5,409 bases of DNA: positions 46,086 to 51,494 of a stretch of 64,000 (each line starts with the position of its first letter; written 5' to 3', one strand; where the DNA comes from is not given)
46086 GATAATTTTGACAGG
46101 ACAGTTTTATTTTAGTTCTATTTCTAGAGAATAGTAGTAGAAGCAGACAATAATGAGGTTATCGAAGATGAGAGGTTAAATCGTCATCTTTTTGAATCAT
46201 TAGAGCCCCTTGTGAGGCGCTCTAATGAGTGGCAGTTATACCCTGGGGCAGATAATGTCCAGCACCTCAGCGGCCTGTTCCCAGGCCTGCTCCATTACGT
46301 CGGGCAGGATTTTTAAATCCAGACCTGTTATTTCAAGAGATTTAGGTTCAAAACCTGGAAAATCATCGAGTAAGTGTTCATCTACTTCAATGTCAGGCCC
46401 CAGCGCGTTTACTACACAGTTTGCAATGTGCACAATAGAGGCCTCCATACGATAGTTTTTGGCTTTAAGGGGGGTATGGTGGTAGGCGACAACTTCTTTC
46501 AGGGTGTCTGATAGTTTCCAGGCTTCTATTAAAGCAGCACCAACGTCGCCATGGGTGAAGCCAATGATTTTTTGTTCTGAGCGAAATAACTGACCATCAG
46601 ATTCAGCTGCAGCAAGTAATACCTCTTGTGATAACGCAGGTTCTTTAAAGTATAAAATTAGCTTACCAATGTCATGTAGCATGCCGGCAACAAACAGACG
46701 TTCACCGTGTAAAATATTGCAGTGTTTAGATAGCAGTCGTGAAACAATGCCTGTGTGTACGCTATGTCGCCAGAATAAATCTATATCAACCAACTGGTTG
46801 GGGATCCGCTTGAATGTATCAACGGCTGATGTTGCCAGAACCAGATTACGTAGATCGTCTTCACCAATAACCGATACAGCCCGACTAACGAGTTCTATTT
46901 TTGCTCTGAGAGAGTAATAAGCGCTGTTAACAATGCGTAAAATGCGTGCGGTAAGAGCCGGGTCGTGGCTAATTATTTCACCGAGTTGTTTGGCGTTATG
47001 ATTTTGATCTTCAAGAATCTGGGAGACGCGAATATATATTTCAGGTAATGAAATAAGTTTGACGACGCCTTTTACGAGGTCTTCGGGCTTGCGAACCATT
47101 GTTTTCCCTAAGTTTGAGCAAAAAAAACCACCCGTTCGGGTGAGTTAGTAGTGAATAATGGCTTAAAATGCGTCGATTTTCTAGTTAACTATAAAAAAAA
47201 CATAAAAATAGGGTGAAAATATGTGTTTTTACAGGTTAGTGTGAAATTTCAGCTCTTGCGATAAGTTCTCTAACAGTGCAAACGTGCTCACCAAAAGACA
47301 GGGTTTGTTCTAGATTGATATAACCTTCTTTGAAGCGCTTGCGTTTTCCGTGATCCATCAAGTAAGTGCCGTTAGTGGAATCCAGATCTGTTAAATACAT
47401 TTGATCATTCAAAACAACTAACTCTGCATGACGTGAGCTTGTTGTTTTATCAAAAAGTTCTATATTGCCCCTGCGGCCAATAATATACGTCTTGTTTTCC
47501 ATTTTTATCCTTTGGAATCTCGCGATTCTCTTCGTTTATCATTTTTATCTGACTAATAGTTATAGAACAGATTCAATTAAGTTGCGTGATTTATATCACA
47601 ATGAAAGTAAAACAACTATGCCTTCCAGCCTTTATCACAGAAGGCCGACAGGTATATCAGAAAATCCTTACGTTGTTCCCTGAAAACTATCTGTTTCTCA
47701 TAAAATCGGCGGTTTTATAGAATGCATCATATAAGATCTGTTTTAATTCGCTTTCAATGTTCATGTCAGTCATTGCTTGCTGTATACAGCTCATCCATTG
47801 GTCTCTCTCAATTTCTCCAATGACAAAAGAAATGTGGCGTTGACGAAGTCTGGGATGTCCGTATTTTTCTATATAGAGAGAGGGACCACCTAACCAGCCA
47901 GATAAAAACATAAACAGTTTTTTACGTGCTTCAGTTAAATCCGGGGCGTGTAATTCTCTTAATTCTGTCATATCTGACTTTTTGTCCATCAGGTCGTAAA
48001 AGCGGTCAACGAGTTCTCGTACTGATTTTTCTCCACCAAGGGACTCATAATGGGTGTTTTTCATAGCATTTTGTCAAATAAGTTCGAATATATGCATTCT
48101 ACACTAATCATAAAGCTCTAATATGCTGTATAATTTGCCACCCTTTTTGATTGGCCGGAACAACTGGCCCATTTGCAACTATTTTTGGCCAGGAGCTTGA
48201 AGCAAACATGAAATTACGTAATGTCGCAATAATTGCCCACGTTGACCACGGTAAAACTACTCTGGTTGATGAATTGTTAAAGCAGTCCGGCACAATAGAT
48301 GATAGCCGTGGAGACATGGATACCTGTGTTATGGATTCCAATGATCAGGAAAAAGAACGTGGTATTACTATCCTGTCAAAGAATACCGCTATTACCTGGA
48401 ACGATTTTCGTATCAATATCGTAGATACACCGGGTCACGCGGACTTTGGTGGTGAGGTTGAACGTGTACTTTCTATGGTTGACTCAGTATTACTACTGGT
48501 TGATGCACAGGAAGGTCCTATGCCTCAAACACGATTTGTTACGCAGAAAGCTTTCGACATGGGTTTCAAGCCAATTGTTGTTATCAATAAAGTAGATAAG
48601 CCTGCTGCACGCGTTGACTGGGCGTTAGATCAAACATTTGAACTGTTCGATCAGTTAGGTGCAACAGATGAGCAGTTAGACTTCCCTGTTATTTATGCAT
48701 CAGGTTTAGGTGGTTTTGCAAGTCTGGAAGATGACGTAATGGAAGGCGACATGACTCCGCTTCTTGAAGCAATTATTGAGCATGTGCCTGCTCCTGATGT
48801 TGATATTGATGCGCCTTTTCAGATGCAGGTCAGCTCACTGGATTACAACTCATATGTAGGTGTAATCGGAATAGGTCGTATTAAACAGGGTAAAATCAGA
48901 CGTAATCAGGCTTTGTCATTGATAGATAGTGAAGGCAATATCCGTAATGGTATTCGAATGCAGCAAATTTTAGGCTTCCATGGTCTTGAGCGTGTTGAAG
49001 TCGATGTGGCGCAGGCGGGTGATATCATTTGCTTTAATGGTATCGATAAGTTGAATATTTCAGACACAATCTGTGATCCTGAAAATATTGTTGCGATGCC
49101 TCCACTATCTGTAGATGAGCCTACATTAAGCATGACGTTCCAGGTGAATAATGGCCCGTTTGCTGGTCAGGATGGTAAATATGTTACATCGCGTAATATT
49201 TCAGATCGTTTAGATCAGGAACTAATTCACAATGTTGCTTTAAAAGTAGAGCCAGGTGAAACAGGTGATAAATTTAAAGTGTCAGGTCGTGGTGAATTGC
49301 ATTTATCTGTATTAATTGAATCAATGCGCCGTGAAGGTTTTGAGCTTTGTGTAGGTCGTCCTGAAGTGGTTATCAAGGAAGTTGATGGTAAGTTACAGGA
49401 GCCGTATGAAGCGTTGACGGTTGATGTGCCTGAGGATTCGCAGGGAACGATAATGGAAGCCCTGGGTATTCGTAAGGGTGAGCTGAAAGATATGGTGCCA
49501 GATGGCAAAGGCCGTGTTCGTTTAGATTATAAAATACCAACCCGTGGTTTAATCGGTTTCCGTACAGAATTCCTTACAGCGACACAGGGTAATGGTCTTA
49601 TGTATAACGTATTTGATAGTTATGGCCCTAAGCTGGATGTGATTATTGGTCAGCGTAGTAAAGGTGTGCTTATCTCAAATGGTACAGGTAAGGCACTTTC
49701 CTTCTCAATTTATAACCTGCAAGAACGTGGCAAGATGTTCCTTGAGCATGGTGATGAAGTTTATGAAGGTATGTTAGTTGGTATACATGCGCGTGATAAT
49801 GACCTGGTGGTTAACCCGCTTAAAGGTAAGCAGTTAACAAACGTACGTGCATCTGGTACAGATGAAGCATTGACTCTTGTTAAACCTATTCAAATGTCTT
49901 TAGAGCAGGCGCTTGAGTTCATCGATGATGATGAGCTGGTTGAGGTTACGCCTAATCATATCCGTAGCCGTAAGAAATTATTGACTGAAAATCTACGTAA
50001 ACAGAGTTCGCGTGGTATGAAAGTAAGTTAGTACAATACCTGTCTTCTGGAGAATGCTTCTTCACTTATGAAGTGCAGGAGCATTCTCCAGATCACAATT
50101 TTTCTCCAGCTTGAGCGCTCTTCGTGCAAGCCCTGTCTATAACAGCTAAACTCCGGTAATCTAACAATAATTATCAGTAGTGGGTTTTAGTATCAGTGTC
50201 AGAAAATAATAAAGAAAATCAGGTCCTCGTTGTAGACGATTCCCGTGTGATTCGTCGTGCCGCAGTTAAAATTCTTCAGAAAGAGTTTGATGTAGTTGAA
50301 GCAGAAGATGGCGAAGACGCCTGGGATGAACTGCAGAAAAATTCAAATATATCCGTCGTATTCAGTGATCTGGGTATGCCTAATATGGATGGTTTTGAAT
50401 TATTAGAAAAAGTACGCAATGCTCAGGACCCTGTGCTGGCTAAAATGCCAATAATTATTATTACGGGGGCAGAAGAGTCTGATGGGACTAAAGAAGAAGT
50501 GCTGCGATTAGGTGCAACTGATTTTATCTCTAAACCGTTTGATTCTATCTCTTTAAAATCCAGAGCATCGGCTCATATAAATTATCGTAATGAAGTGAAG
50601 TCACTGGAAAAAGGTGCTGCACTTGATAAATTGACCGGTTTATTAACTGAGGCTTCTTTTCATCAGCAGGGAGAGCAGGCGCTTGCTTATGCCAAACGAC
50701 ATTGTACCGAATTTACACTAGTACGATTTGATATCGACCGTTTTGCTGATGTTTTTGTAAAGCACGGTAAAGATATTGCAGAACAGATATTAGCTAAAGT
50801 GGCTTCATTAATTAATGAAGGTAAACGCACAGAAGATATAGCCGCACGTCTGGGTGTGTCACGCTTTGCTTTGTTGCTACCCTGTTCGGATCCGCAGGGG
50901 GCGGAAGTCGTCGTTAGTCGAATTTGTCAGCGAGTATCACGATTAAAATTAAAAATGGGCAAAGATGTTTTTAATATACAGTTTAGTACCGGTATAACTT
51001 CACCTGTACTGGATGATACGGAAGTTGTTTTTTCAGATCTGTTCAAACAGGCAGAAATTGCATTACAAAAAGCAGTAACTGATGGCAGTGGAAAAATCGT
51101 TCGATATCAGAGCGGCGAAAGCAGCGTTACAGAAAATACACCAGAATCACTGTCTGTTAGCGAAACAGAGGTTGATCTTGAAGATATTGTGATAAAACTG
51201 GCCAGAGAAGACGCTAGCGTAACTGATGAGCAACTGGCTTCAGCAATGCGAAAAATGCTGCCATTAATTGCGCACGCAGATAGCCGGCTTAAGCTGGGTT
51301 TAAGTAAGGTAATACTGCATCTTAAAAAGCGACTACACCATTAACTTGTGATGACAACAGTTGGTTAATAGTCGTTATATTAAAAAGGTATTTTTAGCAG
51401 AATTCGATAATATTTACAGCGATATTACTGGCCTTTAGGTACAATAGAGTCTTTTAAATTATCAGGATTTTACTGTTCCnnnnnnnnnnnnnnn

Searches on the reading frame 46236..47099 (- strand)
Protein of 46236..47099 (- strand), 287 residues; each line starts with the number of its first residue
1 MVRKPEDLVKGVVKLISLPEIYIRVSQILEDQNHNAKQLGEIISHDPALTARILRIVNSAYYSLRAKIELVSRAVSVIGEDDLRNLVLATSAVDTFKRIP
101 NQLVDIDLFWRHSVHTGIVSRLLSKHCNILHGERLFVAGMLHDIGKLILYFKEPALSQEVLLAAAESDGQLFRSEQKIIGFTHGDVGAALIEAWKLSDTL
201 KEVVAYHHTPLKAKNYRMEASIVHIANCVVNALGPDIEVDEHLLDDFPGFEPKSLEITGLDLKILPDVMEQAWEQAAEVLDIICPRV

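Call 29: search_protein_families(library=pfam, proteins=[window:46236-47099:-], max_evalue=0.00001)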
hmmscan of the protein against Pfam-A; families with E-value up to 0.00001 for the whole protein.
window:46236-47099:- (287 aa): 2 families
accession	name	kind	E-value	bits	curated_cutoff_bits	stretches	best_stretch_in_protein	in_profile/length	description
PF08668.18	HDOD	-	1.8e-58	197.7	22.9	1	16-210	2-196/196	HDOD domain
PF01966.28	HD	-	2.2e-07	31.6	22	1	110-226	2-110/116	HD domain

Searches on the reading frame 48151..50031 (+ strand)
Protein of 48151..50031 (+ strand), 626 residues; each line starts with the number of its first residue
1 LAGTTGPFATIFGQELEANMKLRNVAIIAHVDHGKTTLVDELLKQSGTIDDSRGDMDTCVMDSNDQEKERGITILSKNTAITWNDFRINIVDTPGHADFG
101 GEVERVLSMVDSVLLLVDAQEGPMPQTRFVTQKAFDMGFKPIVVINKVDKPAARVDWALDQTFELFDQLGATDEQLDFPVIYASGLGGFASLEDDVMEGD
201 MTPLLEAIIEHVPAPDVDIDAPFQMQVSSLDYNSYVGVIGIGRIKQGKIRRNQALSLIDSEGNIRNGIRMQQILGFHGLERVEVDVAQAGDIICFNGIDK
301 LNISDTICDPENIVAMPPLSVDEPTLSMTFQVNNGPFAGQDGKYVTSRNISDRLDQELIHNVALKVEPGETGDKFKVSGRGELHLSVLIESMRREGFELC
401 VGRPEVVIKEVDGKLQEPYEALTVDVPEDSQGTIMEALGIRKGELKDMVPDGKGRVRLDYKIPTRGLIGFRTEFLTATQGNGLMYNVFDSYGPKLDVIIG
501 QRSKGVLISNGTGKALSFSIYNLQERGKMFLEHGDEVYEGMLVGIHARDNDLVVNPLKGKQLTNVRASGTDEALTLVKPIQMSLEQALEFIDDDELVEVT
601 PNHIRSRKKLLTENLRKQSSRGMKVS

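Call 29: search_protein_families(library=pfam, proteins=[window:48151-50031:+], max_evalue=0.00001)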
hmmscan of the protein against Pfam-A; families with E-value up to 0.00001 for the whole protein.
window:48151-50031:+ (626 aa): 5 families
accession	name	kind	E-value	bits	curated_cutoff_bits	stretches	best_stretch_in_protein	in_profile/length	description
PF00009.33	GTP_EFTU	-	1.2e-56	191.7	26.5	1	21-213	2-187/188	Elongation factor Tu GTP binding domain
PF21018.2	BipA_C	-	8.5e-45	151.5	23.8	1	504-612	1-109/110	TypA/BipA C-terminal domain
PF00679.30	EFG_C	-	1.2e-21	77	27.9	1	415-493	2-80/89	Elongation factor G C-terminus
PF03144.31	GTP_EFTU_D2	-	1.6e-08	35.3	30.3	1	237-308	1-73/73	Elongation factor Tu domain 2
PF01926.29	MMR_HSR1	-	1e-05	26.1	21.9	0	25-147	2-113/113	50S ribosome-binding GTPase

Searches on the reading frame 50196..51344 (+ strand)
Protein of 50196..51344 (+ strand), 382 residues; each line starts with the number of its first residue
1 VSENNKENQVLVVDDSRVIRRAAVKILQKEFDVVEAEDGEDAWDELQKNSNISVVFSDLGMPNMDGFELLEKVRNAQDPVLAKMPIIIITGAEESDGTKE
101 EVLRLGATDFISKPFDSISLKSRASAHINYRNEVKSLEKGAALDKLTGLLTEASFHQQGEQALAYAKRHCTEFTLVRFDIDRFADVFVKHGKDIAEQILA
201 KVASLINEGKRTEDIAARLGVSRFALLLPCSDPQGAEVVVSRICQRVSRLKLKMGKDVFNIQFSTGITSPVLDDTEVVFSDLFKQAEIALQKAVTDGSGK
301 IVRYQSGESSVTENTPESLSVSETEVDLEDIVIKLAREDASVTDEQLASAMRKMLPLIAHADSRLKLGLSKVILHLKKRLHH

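Call 29: search_protein_families(library=pfam, proteins=[window:50196-51344:+], max_evalue=0.00001)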
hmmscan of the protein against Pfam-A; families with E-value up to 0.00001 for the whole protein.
window:50196-51344:+ (382 aa): 2 families
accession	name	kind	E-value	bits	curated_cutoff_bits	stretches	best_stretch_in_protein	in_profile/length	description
PF00072.30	Response_reg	-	8.8e-26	90.7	30.2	1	10-123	1-109/111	Response regulator receiver domain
PF00990.26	GGDEF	-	4.5e-22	79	23.8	1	141-297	1-158/161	Diguanylate cyclase, GGDEF domain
